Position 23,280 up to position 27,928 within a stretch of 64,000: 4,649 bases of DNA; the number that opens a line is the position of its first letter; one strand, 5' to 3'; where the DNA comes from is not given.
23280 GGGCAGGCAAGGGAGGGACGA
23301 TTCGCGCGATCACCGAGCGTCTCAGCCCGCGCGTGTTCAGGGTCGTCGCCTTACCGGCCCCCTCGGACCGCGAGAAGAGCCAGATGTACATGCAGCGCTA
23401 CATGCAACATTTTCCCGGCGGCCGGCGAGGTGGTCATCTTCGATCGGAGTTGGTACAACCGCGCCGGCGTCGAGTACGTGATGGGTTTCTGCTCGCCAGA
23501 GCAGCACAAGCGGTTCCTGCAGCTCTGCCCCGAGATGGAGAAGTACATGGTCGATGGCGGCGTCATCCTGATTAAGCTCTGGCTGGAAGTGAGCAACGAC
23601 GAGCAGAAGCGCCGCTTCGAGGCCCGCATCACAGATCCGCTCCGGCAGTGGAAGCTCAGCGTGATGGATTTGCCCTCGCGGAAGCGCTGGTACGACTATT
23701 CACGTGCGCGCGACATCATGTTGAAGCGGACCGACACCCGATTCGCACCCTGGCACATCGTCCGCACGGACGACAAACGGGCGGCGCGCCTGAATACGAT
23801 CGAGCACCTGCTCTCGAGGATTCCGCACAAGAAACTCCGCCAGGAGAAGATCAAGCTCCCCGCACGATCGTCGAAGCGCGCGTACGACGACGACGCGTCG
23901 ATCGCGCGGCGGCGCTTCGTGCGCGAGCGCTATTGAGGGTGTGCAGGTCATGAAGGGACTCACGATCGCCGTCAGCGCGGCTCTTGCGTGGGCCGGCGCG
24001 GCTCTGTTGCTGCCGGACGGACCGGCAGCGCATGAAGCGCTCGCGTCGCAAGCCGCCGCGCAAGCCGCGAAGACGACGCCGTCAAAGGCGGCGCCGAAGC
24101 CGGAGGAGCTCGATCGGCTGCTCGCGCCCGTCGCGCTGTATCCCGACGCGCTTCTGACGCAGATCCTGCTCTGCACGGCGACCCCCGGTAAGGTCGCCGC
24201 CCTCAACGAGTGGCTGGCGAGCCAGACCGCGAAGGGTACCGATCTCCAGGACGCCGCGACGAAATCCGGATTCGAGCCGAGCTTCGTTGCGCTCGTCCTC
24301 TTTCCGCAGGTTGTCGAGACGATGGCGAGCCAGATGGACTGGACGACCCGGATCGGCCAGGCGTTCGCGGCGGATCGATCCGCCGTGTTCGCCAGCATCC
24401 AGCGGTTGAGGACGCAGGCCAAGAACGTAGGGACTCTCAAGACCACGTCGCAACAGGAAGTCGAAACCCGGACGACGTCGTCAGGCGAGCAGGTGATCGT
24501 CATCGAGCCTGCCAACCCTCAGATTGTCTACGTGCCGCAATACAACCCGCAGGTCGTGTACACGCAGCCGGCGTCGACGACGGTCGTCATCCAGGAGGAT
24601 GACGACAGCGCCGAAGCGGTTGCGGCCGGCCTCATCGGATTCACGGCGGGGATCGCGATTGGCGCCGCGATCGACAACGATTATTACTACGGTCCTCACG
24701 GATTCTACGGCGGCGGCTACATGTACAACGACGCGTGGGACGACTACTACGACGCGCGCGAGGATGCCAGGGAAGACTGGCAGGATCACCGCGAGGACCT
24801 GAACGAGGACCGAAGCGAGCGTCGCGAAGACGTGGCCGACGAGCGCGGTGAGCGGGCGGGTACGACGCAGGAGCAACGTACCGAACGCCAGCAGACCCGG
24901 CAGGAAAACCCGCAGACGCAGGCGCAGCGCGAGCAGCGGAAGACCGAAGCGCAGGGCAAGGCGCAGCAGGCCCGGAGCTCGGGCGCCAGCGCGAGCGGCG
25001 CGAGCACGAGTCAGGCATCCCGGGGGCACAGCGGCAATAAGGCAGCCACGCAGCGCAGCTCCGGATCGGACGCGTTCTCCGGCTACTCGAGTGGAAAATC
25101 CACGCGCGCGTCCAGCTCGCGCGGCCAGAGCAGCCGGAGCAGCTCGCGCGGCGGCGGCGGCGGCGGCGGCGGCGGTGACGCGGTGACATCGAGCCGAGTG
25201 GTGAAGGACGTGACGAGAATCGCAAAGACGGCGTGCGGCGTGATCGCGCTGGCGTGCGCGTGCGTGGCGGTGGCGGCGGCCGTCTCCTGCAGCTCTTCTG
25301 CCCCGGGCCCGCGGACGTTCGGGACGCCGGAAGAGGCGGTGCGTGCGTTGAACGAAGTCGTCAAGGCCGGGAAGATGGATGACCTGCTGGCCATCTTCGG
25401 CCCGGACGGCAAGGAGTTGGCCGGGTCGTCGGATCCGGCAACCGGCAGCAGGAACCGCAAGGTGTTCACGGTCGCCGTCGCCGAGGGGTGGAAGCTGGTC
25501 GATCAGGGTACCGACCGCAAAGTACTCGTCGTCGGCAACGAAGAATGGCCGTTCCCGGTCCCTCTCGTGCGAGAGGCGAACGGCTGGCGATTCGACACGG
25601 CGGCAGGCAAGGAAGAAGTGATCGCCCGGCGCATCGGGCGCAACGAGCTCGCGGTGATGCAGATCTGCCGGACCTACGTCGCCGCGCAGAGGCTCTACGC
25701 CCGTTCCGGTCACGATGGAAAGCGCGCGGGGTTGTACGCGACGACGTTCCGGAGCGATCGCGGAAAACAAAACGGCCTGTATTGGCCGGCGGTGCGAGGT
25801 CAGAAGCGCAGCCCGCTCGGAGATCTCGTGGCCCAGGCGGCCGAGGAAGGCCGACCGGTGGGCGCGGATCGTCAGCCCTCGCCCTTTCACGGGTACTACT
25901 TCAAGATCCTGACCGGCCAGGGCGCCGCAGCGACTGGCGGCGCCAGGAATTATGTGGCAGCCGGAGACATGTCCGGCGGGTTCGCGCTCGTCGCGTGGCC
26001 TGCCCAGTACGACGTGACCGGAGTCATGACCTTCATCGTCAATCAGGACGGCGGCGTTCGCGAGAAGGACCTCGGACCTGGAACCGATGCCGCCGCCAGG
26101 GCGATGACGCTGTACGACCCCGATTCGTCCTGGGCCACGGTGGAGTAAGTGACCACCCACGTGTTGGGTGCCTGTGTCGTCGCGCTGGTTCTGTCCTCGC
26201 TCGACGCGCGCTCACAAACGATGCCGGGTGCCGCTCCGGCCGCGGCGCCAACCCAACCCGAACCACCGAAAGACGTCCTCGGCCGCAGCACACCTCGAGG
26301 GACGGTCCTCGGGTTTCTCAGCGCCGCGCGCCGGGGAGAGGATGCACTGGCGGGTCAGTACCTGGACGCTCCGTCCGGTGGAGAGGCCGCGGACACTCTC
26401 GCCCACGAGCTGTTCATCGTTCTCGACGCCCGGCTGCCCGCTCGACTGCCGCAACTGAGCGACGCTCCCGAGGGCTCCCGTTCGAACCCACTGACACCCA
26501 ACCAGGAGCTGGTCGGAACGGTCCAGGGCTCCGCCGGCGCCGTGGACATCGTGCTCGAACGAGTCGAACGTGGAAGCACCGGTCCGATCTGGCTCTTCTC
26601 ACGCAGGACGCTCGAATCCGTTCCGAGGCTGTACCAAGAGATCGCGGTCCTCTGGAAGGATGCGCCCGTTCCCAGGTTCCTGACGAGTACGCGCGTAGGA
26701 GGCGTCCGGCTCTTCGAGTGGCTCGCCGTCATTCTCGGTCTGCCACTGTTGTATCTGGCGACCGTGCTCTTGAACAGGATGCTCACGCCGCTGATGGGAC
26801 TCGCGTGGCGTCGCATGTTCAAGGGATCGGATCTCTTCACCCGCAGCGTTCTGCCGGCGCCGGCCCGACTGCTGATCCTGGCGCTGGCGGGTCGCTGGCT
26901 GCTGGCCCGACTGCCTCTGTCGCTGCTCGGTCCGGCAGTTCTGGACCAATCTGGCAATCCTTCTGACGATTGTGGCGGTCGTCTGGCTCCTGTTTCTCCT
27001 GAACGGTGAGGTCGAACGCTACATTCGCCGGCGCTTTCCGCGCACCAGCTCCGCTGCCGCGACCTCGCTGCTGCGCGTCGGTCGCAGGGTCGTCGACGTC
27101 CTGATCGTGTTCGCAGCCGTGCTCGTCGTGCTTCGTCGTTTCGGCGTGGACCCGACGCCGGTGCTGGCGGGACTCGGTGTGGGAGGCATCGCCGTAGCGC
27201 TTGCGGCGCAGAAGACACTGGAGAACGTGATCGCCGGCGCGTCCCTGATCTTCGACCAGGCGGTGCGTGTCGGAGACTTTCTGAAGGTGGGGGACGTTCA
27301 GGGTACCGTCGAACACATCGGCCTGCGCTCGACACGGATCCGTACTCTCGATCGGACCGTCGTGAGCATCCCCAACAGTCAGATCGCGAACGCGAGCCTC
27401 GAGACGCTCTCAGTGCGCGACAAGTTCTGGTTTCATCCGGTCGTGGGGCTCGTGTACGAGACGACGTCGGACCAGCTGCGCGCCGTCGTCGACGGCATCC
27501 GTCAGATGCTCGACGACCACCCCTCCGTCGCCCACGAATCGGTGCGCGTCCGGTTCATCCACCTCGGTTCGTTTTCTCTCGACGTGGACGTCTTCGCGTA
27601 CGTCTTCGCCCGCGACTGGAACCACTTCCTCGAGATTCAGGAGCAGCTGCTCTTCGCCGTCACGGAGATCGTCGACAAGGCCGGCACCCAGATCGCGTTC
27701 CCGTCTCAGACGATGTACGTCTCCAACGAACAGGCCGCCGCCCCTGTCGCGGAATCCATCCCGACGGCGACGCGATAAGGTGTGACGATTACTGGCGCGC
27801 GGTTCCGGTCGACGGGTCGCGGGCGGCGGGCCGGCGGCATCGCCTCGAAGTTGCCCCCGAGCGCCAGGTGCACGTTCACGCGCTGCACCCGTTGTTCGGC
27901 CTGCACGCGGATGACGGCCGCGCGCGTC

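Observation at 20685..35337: Three paralogous PAS-GAF sigma-54 activators with near-identical recognition helices, plus a 28-bp site seen four times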

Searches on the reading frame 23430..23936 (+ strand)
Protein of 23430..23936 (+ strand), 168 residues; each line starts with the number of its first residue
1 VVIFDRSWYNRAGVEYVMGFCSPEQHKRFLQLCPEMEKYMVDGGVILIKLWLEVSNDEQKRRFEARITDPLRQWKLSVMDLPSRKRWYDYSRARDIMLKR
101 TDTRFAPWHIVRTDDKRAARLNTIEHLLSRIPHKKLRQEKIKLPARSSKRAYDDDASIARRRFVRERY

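Call 15: search_protein_families(library=pfam, proteins=[window:23430-23936:+], max_evalue=0.01)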
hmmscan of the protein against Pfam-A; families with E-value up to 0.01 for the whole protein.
window:23430-23936:+ (168 aa): 1 family
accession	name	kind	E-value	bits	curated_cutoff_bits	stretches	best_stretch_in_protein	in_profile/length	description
PF03976.20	PPK2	-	4.7e-54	183.8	22.3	1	1-137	91-227/229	Polyphosphate kinase 2 (PPK2)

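Call 64: search_protein_families(library=ncbifam, proteins=[window:23430-23936:+], max_evalue=0.00001)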
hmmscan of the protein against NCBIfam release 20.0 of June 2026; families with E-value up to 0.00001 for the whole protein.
window:23430-23936:+ (168 aa): 5 families
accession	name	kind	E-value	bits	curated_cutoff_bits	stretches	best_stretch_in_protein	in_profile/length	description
TIGR03707.1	PPK2_P_aer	equivalog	6.3e-59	199.5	301.8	1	1-139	91-229/230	polyphosphate kinase 2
TIGR03708.1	poly_P_AMP_trns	equivalog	4.1e-38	131.3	547.65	1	2-132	360-490/493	polyphosphate:AMP phosphotransferase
NF050016.1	PolyPhAMPPhtase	equivalog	4e-32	111.4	800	1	2-130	340-468/472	polyphosphate:AMP phosphotransferase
TIGR03709.1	PPK2_rel_1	subfamily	4.2e-32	111.4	247.2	1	2-140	117-255/264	PPK2 family polyphosphate kinase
NF042973.1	ADPpolyPPhtase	equivalog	8.5e-26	90.8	450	1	27-150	157-274/285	ADP-polyphosphate phosphotransferase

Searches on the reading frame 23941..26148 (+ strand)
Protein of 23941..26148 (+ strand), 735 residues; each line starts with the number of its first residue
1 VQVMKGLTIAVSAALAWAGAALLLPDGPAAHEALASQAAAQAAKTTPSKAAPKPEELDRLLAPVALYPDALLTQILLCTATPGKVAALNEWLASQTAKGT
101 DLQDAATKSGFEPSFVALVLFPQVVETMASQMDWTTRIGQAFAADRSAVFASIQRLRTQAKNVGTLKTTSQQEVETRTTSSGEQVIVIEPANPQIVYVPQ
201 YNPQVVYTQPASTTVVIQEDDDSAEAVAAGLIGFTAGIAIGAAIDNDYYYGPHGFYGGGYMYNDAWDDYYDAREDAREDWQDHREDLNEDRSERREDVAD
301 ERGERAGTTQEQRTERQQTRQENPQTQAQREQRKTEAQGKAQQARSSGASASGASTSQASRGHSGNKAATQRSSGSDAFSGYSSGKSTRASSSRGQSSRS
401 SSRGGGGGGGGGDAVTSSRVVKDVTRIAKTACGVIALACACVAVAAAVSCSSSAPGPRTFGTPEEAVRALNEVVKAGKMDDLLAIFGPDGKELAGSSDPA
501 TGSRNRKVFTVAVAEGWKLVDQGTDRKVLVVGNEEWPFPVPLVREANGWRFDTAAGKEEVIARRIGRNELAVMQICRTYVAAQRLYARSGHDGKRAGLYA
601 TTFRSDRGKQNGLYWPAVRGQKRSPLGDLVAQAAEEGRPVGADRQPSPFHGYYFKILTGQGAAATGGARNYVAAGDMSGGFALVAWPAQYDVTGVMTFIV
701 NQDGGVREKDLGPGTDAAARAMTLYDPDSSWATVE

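Call 15: search_protein_families(library=pfam, proteins=[window:23941-26148:+], max_evalue=0.01)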
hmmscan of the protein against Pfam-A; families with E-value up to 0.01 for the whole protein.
window:23941-26148:+ (735 aa): 2 families
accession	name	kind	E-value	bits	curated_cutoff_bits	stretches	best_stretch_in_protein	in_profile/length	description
PF11453.13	DUF2950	-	5.9e-101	337.6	20.2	1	458-734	2-274/274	Protein of unknown function (DUF2950)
PF11737.13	DUF3300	-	7.4e-49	166.7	25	1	54-250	2-190/227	Protein of unknown function (DUF3300)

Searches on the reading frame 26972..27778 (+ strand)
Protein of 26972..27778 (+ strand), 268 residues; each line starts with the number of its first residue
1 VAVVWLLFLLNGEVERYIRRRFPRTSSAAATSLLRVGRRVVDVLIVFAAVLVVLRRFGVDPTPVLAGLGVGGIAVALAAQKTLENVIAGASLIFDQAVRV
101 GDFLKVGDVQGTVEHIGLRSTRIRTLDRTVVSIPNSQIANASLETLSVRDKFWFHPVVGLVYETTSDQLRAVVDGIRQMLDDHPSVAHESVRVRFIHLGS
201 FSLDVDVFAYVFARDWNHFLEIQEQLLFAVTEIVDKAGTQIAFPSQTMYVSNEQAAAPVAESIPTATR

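Call 15: search_protein_families(library=pfam, proteins=[window:26972-27778:+], max_evalue=0.01)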
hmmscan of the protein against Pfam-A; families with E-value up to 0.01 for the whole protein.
window:26972-27778:+ (268 aa): 3 families
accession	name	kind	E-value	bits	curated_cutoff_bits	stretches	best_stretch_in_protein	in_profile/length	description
PF00924.24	MS_channel_2nd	-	2.6e-20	72.7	20.2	1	82-143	2-63/68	Mechanosensitive ion channel, beta-domain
PF21088.3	MS_channel_1st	-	6.4e-09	36.1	23.1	1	43-80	5-42/42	Mechanosensitive ion channel, transmembrane helices 2/3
PF21082.3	MS_channel_3rd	-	1e-05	26.3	21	1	157-240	4-87/88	Mechanosensitive ion channel MscS, C-terminal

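Call 64: search_protein_families(library=ncbifam, proteins=[window:26972-27778:+], max_evalue=0.00001)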
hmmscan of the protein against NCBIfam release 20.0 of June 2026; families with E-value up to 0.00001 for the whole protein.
window:26972-27778:+ (268 aa): 6 families
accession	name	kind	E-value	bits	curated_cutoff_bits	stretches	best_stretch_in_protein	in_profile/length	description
NF047602.1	MscsSHelicob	equivalog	1.7e-22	80.2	400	1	38-244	50-252/260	small-conductance mechanosensitive channel MscS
NF007662.0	PRK10334.1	subfamily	4.1e-21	75.5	321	1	43-250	76-275/286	small-conductance mechanosensitive channel MscS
NF047601.1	MscSThanab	equivalog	7.1e-21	74.9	500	1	32-179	63-207/280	small-conductance mechanosensitive channel MscS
NF008542.0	PRK11465.1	equivalog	7.2e-15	54.3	596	1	26-139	502-615/741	mechanosensitive channel protein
NF008438.0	PRK11281.1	equivalog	5.5e-14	50.9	991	1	79-256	920-1094/1113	mechanosensitive channel MscK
NF008180.0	PRK10929.1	equivalog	8.4e-07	27.2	809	1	65-137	906-975/1109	miniconductance mechanosensitive channel MscM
